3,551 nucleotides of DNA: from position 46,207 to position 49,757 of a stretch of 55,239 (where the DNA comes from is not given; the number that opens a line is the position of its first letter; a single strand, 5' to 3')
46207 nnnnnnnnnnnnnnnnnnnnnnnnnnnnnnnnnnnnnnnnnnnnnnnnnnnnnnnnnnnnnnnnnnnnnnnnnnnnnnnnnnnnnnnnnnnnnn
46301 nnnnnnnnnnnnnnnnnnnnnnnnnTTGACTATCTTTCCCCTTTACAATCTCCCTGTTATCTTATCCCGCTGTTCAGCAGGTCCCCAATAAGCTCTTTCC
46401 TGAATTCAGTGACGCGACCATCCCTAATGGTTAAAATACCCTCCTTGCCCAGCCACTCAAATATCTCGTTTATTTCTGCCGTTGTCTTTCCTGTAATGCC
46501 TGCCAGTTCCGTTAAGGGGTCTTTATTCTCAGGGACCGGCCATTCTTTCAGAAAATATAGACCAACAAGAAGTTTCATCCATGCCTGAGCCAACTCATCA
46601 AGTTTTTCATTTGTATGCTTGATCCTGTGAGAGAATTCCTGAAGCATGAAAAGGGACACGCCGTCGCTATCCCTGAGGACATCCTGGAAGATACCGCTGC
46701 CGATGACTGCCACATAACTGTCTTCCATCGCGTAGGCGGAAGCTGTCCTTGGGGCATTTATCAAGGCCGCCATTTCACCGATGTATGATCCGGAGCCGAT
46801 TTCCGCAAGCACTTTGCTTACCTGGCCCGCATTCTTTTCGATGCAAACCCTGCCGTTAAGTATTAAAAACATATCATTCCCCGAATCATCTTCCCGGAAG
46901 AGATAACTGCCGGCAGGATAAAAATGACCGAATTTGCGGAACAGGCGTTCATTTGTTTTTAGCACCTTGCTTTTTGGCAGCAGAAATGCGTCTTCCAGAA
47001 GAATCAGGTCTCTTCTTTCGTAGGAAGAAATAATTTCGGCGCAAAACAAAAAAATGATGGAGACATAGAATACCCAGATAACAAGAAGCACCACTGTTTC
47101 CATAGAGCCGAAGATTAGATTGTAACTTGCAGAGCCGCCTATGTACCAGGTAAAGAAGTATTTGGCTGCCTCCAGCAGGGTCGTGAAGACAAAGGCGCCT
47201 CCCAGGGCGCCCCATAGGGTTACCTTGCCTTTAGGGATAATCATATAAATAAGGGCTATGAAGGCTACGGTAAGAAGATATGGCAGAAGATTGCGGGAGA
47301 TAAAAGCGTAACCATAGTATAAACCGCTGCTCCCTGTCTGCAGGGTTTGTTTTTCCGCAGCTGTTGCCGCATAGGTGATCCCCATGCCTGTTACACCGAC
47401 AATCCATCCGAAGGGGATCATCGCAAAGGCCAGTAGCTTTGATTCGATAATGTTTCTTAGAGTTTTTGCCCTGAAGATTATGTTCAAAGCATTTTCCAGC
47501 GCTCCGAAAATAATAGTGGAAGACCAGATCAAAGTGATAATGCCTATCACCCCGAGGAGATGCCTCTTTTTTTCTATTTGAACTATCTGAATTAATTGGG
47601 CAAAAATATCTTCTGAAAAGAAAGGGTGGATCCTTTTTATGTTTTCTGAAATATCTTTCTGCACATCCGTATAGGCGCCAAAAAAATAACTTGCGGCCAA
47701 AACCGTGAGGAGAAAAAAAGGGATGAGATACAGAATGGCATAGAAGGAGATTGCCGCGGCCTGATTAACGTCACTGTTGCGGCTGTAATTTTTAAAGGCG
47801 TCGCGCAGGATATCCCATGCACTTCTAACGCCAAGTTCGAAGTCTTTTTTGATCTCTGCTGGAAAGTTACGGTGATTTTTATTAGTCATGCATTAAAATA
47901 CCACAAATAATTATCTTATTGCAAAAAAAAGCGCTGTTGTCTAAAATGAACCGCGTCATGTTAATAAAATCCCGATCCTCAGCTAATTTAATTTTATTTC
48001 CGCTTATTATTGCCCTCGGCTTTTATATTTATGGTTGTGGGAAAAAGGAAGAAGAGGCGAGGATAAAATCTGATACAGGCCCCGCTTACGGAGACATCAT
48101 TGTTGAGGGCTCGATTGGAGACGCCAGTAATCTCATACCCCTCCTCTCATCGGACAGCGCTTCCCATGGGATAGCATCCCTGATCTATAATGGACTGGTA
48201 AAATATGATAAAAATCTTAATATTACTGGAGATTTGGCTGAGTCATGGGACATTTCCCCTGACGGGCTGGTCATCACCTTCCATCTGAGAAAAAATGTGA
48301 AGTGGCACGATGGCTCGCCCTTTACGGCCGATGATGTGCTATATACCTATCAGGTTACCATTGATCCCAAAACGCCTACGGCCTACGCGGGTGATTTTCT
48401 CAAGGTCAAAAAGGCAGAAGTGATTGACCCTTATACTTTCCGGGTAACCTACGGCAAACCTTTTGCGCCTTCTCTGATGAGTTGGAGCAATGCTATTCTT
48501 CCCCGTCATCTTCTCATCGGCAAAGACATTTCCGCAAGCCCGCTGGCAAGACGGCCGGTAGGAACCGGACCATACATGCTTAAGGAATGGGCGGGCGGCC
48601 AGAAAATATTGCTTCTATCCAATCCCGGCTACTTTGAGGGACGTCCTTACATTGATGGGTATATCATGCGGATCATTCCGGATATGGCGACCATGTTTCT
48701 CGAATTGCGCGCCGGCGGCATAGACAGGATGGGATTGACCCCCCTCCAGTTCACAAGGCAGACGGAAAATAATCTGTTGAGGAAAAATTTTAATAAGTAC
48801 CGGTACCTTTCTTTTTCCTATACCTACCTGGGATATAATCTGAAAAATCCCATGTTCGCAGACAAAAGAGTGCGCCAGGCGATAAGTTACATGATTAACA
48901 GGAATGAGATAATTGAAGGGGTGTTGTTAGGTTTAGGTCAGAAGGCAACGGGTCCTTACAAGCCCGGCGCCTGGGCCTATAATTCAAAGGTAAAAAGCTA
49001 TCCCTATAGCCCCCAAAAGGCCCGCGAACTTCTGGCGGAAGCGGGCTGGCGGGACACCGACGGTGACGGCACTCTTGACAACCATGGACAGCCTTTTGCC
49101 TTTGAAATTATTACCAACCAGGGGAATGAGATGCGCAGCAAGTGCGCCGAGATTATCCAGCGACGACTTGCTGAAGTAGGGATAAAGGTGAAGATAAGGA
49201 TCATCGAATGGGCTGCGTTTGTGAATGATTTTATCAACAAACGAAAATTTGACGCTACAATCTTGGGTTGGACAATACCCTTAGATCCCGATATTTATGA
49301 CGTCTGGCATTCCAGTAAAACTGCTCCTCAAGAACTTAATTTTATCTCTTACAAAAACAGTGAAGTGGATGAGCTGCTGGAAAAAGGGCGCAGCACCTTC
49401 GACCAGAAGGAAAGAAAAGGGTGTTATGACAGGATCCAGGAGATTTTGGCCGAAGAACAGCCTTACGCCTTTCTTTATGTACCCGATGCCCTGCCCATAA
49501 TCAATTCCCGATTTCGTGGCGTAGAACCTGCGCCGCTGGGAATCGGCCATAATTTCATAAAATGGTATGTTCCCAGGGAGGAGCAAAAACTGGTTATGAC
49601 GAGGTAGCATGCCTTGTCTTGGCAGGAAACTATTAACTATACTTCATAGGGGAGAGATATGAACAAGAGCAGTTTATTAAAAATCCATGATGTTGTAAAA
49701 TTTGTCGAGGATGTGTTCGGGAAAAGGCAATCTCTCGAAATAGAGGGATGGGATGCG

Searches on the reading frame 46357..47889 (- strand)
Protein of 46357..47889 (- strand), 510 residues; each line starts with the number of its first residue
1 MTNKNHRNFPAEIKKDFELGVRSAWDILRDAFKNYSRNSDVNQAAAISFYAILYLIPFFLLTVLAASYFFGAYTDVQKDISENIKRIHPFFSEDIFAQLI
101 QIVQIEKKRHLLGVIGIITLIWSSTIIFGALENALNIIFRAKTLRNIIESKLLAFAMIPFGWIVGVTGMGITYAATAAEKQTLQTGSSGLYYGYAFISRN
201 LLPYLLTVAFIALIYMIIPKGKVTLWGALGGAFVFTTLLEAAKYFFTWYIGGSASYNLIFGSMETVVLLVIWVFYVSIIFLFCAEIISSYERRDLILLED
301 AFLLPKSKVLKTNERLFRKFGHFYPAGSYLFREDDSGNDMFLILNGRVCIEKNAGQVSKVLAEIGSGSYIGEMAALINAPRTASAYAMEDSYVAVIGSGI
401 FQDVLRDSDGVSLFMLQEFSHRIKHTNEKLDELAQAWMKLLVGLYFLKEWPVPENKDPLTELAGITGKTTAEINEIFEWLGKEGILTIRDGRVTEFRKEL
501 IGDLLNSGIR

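Call 23: search_protein_families(library=pfam, proteins=[window:46357-47889:-], max_evalue=0.0001)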
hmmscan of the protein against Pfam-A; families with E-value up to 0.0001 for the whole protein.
window:46357-47889:- (510 aa): 2 families
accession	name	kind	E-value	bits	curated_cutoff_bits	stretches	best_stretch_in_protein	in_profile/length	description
PF03631.20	Virul_fac_BrkB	-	2e-39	136.3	33.7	1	44-293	9-258/259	Virulence factor BrkB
PF00027.35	cNMP_binding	-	1.7e-18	66.8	27.5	1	323-407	3-88/89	Cyclic nucleotide-binding domain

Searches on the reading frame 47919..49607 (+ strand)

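Call 53: search_protein_families(library=pfam, proteins=[window:47919-49607:+], max_evalue=0.0001)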
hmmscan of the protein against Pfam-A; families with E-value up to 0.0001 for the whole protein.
window:47919-49607:+ (562 aa): 1 family
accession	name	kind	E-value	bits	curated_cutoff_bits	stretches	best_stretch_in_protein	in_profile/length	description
PF00496.27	SBP_bac_5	-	9.5e-101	338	32.4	1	102-464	2-359/368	Bacterial extracellular solute-binding proteins, family 5 Middle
